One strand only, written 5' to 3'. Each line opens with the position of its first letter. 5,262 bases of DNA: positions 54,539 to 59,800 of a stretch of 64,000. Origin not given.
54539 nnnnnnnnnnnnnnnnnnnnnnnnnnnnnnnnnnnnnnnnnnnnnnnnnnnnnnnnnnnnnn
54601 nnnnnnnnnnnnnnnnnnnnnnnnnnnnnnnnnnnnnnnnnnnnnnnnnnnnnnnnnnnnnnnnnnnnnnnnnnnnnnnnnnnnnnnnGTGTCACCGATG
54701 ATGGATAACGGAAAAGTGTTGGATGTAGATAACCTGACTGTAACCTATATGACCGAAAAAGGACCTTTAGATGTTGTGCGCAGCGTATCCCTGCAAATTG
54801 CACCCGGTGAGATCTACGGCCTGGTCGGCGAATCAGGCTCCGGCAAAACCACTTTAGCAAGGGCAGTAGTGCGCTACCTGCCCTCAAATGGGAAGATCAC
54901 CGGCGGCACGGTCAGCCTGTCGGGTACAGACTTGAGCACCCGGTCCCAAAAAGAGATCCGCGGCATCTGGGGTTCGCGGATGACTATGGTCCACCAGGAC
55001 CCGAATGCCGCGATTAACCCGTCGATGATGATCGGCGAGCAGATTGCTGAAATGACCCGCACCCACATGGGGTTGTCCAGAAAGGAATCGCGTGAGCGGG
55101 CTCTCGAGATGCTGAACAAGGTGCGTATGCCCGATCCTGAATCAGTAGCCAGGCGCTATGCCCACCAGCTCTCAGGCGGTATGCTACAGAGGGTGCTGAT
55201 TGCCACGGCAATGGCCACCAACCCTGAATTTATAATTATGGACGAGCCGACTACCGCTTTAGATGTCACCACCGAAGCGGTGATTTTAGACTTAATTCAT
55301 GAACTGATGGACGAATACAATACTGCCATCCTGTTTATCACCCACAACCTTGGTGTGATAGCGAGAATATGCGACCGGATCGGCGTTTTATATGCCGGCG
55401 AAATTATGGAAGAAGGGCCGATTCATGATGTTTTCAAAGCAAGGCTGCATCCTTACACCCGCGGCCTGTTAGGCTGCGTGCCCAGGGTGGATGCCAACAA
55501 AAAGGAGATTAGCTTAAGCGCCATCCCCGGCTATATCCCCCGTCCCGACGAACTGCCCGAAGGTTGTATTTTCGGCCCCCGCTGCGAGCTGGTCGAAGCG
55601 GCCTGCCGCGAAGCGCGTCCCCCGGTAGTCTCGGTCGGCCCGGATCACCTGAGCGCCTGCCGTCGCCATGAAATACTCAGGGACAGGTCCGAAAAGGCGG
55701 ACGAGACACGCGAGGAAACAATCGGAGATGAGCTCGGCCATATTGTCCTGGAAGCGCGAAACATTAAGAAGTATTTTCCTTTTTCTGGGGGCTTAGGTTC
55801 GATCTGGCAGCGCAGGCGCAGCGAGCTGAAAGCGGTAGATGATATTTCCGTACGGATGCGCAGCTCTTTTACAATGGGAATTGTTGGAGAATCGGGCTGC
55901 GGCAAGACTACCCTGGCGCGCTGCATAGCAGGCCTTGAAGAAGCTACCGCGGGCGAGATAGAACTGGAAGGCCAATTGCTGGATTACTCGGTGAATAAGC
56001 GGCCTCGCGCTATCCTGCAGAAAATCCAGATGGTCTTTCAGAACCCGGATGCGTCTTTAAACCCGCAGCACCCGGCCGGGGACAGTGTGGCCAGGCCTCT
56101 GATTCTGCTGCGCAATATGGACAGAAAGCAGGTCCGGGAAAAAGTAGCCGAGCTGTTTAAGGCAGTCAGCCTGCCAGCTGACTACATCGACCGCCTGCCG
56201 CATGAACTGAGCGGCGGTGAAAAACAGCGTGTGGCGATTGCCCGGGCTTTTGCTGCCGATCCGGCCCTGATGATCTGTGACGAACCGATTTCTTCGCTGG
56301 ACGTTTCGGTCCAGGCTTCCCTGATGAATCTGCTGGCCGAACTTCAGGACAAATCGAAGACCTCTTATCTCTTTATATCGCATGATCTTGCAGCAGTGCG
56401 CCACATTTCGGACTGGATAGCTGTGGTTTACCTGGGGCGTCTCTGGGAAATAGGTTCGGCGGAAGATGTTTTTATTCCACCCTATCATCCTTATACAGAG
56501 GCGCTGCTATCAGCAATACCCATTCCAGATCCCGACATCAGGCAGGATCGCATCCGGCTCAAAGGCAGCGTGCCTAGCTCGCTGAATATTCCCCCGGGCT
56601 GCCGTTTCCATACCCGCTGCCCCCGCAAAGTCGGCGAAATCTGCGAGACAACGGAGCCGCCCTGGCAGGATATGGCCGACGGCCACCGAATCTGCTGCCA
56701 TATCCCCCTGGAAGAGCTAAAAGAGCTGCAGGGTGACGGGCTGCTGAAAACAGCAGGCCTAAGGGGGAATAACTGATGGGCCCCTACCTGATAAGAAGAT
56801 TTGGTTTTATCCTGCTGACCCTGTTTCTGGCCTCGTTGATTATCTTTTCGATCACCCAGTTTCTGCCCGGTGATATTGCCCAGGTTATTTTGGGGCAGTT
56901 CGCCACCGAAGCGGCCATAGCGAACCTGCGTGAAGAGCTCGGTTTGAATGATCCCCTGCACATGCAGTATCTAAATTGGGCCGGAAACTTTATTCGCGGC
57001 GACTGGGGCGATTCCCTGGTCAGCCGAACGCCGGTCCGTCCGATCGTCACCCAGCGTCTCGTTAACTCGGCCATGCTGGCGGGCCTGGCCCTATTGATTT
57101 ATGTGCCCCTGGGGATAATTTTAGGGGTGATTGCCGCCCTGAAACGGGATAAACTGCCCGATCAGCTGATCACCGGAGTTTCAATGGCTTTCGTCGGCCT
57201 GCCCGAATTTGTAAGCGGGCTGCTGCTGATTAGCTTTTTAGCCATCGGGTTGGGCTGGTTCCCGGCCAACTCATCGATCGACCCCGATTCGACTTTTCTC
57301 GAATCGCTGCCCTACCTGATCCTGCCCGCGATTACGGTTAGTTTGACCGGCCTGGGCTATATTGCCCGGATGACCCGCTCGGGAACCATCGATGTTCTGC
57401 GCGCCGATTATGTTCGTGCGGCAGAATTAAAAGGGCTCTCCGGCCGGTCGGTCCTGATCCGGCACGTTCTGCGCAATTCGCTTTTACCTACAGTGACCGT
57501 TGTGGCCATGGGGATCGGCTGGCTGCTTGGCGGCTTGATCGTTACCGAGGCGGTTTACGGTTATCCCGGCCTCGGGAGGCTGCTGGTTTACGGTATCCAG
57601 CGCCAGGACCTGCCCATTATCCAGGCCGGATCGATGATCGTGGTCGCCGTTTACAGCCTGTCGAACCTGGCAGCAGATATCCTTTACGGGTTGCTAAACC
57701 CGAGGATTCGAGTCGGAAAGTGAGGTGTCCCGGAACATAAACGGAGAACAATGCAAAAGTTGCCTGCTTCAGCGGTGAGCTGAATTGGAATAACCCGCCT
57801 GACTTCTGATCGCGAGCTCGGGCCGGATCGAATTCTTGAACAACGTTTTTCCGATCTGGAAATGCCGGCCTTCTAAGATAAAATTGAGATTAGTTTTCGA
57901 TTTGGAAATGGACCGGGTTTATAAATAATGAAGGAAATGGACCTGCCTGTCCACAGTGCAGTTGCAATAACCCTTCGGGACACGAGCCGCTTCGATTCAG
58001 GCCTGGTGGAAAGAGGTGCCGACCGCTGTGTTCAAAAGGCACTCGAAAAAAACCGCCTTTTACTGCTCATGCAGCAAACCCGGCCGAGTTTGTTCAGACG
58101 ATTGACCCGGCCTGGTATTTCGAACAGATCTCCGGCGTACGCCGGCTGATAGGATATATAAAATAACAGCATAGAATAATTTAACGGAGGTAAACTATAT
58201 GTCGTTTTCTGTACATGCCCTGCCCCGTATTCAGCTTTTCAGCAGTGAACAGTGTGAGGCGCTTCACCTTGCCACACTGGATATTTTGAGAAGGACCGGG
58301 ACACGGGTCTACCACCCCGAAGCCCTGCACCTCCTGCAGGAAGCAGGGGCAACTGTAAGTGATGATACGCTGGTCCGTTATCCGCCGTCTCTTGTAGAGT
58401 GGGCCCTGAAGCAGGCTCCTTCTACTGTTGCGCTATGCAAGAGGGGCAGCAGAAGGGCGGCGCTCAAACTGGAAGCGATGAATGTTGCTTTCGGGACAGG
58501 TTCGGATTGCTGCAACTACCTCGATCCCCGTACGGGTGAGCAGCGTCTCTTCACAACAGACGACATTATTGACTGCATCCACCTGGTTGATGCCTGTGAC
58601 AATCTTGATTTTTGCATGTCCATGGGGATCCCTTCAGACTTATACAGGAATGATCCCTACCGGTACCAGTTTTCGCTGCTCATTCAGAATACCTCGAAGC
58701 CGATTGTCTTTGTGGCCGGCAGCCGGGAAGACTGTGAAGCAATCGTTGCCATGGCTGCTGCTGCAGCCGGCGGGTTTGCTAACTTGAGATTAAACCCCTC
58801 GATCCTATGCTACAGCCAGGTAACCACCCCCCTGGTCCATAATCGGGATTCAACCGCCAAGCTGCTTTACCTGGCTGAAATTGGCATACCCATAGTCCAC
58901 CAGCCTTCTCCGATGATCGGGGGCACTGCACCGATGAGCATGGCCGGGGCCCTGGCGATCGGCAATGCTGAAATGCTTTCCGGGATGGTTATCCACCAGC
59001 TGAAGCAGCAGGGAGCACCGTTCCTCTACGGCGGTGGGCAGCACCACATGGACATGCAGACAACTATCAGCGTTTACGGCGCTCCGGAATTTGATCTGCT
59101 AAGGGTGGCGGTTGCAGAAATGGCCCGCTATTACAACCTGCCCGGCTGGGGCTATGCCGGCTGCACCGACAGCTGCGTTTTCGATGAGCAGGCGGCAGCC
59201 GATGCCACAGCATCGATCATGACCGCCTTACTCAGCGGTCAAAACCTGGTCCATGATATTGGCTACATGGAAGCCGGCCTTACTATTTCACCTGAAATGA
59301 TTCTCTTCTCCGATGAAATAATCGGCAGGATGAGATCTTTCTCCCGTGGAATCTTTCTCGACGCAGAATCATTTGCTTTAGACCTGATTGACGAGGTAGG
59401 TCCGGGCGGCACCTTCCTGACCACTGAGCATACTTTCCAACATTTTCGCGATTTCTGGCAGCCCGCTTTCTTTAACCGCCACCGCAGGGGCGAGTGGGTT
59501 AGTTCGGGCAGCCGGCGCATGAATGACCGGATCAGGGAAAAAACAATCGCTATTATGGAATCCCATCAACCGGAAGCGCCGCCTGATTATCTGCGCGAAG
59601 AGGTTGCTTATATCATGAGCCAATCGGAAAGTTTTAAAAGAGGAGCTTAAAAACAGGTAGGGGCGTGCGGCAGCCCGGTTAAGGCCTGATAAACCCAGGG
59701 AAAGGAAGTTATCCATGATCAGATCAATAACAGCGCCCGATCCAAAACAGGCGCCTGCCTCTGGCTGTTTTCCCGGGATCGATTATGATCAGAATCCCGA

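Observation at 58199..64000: Operon in which two non-Pyl MttB-family methyltransferases flank a three-subunit XDH-family molybdenum hydroxylase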

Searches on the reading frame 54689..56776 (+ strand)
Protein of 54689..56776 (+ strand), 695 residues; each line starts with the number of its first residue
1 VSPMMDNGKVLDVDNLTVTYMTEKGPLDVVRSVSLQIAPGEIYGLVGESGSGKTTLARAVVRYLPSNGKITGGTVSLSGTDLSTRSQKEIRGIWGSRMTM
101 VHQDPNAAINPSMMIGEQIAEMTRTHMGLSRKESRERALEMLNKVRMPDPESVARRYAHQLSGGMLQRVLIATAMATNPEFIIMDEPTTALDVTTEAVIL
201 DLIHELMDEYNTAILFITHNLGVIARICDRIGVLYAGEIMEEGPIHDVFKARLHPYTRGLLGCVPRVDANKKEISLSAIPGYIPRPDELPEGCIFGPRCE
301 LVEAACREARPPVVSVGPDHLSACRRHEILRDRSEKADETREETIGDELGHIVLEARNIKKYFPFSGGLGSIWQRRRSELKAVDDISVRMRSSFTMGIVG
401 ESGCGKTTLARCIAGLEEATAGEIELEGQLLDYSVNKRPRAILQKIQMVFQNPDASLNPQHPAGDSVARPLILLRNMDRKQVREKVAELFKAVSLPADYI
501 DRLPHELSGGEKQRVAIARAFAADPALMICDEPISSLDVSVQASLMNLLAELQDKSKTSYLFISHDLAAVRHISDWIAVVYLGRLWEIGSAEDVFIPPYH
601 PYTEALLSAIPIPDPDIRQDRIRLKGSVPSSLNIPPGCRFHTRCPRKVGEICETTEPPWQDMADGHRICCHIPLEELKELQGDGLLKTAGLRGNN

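Call 8: search_protein_families(library=pfam, proteins=[window:54689-56776:+])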
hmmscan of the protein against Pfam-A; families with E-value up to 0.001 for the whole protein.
window:54689-56776:+ (695 aa): 23 families
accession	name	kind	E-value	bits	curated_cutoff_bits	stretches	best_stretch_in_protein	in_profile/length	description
PF00005.33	ABC_tran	-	3.9e-61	206.1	25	2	384-534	2-136/137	ABC transporter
PF08352.17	oligo_HPY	-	4.2e-37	126.8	27.1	2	587-652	2-65/65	Oligopeptide/dipeptide transporter, C-terminal region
PF13304.12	AAA_21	-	1.8e-14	55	27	1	155-224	232-303/304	AAA domain, putative AbiEii toxin, Type IV TA system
PF02463.25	SMC_N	-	2.2e-13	50.6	40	2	385-577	17-209/220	RecF/RecN/SMC N terminal domain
PF13401.12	AAA_22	-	1.1e-09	39.1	27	1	45-217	10-121/130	AAA domain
PF00004.35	AAA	-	2.4e-08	34.9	21.2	0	45-96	3-52/131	ATPase family associated with various cellular activities (AAA)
PF13191.12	AAA_16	-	3.6e-08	34.5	32.6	0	44-68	28-52/167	AAA ATPase domain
PF00931.28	NB-ARC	-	2.8e-06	27.2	23.5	0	389-414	14-39/248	NB-ARC domain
PF05729.18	NACHT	-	6.7e-06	26.5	26.7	0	45-64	5-24/167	NACHT domain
PF20720.3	nSTAND3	-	1.5e-05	25.1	27.2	0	45-68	22-45/155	Novel STAND NTPase 3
PF01078.27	Mg_chelatase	-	4.9e-05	23.2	20.3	0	395-429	24-58/207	Magnesium chelatase, subunit ChlI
PF02367.23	TsaE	-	5.1e-05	23.7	26.6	0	33-74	14-55/128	Threonylcarbamoyl adenosine biosynthesis protein TsaE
PF13555.12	AAA_29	-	5.8e-05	23.2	27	0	35-64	17-46/61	P-loop containing region of AAA domain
PF24883.2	NPHP3_N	-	6.6e-05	23.6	24.8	0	44-96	26-74/164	Nephrocystin 3, N-terminal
PF03205.20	MobB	-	6.8e-05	23.2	26.6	0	43-68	2-27/133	Molybdopterin guanine dinucleotide synthesis protein B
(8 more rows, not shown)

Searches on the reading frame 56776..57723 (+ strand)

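Call 8: search_protein_families(library=pfam, proteins=[window:56776-57723:+])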
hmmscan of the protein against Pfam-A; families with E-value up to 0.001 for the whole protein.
window:56776-57723:+ (315 aa): 2 families
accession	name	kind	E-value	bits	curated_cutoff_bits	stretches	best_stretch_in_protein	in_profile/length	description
PF00528.27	BPD_transp_1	-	1.7e-38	132.6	26.4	1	113-312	1-183/184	Binding-protein-dependent transport system inner membrane component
PF19300.4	BPD_transp_1_N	-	1.1e-10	42.1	23.8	1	4-75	4-75/114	Binding-prot-dependent transport system membrane comp, N-term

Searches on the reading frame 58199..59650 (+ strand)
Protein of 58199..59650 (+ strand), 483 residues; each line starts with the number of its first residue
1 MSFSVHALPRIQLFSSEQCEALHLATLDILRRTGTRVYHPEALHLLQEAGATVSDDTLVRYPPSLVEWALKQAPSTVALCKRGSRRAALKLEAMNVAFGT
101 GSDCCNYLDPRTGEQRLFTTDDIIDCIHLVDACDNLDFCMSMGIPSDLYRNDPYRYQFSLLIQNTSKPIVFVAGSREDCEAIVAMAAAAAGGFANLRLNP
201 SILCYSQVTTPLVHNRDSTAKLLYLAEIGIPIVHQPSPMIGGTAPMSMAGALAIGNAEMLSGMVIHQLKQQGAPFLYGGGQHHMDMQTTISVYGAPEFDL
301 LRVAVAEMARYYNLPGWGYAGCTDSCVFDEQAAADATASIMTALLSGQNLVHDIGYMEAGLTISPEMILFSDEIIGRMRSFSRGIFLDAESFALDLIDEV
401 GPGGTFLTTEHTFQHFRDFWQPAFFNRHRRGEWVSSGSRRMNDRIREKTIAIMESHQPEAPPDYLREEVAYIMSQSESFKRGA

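Call 8: search_protein_families(library=pfam, proteins=[window:58199-59650:+])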
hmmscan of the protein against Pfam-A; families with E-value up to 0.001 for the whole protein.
window:58199-59650:+ (483 aa): 1 family
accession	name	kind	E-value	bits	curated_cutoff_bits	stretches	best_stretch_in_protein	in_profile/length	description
PF06253.16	MTTB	-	3.9e-83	279.6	25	1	5-476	25-496/500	Trimethylamine methyltransferase (MTTB)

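Call 13: search_protein_families(library=ncbifam, proteins=[window:58199-59650:+], max_evalue=1e-10)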
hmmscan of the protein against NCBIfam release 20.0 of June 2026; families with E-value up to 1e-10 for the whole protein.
window:58199-59650:+ (483 aa): 1 family
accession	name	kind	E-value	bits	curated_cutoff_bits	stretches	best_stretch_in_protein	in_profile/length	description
TIGR02369.2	trimeth_pyl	equivalog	1.4e-111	373.4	525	1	10-477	2-469/469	[trimethylamine--corrinoid protein] Co-methyltransferase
